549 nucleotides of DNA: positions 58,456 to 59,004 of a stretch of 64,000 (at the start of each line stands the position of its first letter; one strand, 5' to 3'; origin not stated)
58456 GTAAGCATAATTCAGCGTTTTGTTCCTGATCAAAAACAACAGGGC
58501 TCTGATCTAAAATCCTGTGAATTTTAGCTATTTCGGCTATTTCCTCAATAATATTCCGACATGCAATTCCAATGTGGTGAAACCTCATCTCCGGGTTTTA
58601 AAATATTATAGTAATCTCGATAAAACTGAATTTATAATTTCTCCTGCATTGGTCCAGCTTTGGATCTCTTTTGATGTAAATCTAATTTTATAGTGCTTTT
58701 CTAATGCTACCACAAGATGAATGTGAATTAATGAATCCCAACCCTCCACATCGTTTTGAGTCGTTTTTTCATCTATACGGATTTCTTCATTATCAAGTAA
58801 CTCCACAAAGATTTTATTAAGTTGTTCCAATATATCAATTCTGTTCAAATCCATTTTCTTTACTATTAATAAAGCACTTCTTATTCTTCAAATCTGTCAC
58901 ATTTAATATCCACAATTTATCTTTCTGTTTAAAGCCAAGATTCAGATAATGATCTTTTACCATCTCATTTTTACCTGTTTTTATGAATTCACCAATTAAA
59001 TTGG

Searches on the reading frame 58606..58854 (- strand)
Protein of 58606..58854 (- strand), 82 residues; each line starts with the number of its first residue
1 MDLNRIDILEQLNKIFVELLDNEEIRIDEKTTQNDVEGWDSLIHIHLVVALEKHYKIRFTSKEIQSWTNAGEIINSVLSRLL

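Call 13: search_protein_families(library=pfam, proteins=[window:58609-58854:-], max_evalue=0.01)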
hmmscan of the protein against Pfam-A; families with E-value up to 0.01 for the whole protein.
window:58609-58854:- (82 aa): 1 family
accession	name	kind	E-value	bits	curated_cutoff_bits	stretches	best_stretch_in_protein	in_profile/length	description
PF00550.31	PP-binding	-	0.00015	22.4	20.8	1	11-75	2-65/67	Phosphopantetheine attachment site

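Call 19: find_encoding_contigs(protein=window:58606-58854:-, flank=10000, max_places=4)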
Protein window:58606-58854:- (82 aa): 14 contigs read that carry it; 4 places shown.
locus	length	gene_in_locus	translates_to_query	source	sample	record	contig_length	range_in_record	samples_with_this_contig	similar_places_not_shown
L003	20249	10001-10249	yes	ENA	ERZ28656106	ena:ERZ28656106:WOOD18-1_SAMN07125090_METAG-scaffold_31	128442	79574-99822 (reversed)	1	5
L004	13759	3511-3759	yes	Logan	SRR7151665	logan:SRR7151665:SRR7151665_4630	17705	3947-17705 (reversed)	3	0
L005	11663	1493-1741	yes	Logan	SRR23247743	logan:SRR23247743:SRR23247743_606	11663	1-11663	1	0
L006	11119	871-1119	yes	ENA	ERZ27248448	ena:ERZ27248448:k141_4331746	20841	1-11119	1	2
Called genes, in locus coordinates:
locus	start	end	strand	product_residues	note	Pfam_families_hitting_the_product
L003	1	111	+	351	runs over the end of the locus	PF00535:Glycos_transf_2, PF10111:Glyco_tranf_2_2 (weak)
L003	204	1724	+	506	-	-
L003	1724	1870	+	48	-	-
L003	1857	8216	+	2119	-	PF00668:Condensation, PF00501:AMP-binding, PF13193:AMP-binding_C, PF00550:PP-binding, PF00668:Condensation, PF00501:AMP-binding, PF13193:AMP-binding_C (weak), PF00550:PP-binding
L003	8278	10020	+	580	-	PF21211:FkbH_N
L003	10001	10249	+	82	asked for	-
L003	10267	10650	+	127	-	PF13669:Glyoxalase_4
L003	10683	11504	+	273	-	PF01738:DLH (weak), PF02230:Abhydrolase_2 (weak), PF12146:Hydrolase_4 (faint), PF00561:Abhydrolase_1 (faint), PF00326:Peptidase_S9 (weak)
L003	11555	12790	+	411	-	PF13489:Methyltransf_23, PF13649:Methyltransf_25, PF13847:Methyltransf_31, PF08241:Methyltransf_11, PF08242:Methyltransf_12, PF23297:ACP_SdgA_C, PF00550:PP-binding (weak)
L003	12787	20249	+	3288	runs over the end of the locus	PF00668:Condensation, PF00550:PP-binding, PF00109:ketoacyl-synt, PF02801:Ketoacyl-synt_C, PF16197:KAsynt_C_assoc, PF00698:Acyl_transf_1, PF22621:CurL-like_PKS_C, PF00550:PP-binding, +5 more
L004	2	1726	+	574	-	?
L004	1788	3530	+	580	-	PF21211:FkbH_N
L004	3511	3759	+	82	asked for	-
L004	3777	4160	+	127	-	PF13669:Glyoxalase_4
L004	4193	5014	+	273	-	PF01738:DLH (weak), PF02230:Abhydrolase_2 (weak), PF12146:Hydrolase_4 (faint), PF00561:Abhydrolase_1 (faint), PF00326:Peptidase_S9 (weak)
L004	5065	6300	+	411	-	PF13489:Methyltransf_23, PF13649:Methyltransf_25, PF13847:Methyltransf_31, PF08241:Methyltransf_11, PF08242:Methyltransf_12, PF23297:ACP_SdgA_C, PF00550:PP-binding (weak)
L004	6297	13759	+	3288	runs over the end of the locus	PF00668:Condensation, PF00550:PP-binding, PF00109:ketoacyl-synt, PF02801:Ketoacyl-synt_C, PF16197:KAsynt_C_assoc, PF00698:Acyl_transf_1, PF22621:CurL-like_PKS_C, PF00550:PP-binding, +5 more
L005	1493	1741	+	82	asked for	-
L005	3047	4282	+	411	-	PF13489:Methyltransf_23, PF13649:Methyltransf_25, PF13847:Methyltransf_31, PF08241:Methyltransf_11, PF08242:Methyltransf_12, PF23297:ACP_SdgA_C, PF00550:PP-binding (weak)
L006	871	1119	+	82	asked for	-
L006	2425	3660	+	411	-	PF13489:Methyltransf_23, PF13649:Methyltransf_25, PF13847:Methyltransf_31, PF08241:Methyltransf_11, PF08242:Methyltransf_12, PF23297:ACP_SdgA_C, PF00550:PP-binding (weak)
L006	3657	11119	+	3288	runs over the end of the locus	PF00668:Condensation, PF00550:PP-binding, PF00109:ketoacyl-synt, PF02801:Ketoacyl-synt_C, PF16197:KAsynt_C_assoc, PF00698:Acyl_transf_1, PF22621:CurL-like_PKS_C, PF00550:PP-binding, +5 more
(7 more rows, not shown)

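Call 45: search_protein_families(library=ncbifam, proteins=[L003:204-1721:+], max_evalue=0.01)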
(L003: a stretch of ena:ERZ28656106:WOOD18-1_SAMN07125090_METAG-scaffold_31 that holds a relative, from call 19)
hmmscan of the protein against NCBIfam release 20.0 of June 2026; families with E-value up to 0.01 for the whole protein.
L003:204-1721:+ (506 aa): 0 families

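Call 60: search_solved_structures(query=L003:1857-3230:+, max_evalue=0.00001)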
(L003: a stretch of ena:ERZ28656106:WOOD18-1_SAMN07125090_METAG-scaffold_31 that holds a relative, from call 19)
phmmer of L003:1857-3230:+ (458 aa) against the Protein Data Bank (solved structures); distinct sequences matched with E-value up to 0.00001: 53.
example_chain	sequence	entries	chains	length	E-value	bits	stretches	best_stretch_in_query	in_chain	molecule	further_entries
6p1j_A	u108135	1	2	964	8.6e-45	156.8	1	7-458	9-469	Txo2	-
6oyf_A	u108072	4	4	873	4.7e-43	151.1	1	7-458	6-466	Txo1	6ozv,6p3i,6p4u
5u89_A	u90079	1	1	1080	2.1e-39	139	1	4-438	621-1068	Amino acid adenylation domain protein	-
8xjz_C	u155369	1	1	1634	3.9e-39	138.1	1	2-449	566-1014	Peptide synthetase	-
2jgp_A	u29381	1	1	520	3.5e-32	115.2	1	6-432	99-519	TYROCIDINE SYNTHETASE 3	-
7kvw_A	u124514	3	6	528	1.9e-30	109.5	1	6-408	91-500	PCP-C didomain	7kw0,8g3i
8fx6_A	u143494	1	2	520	2.1e-30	109.3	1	6-406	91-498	PCP-C didomain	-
7kw2_A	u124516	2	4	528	4.7e-30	108.2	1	7-408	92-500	PCP-C didomain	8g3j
8fx7_A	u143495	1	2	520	5.2e-30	108.1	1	7-406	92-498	PCP-C didomain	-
8z0q_C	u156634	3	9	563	7.3e-26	94.4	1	7-423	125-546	Special condensation domain in NRPS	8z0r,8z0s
4zxh_A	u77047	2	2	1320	1.7e-25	93.2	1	6-436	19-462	ABBFA_003403 | Tyrocidine synthetase 3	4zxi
9lcq_A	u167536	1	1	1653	1.5e-23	86.8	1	6-361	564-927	PvdL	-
9up2_A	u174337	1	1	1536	1.7e-23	86.6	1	6-361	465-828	PvdL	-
9lcp_A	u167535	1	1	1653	2e-23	86.4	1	6-361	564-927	PvdL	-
9lco_A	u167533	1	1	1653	2e-23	86.4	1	6-361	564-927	PvdL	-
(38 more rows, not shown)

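Call 87: search_protein_families(library=pfam, proteins=[L003:204-1721:+], max_evalue=0.01)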
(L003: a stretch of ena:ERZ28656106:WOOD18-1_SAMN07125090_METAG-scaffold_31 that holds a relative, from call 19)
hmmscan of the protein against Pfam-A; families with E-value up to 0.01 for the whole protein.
L003:204-1721:+ (506 aa): 0 families
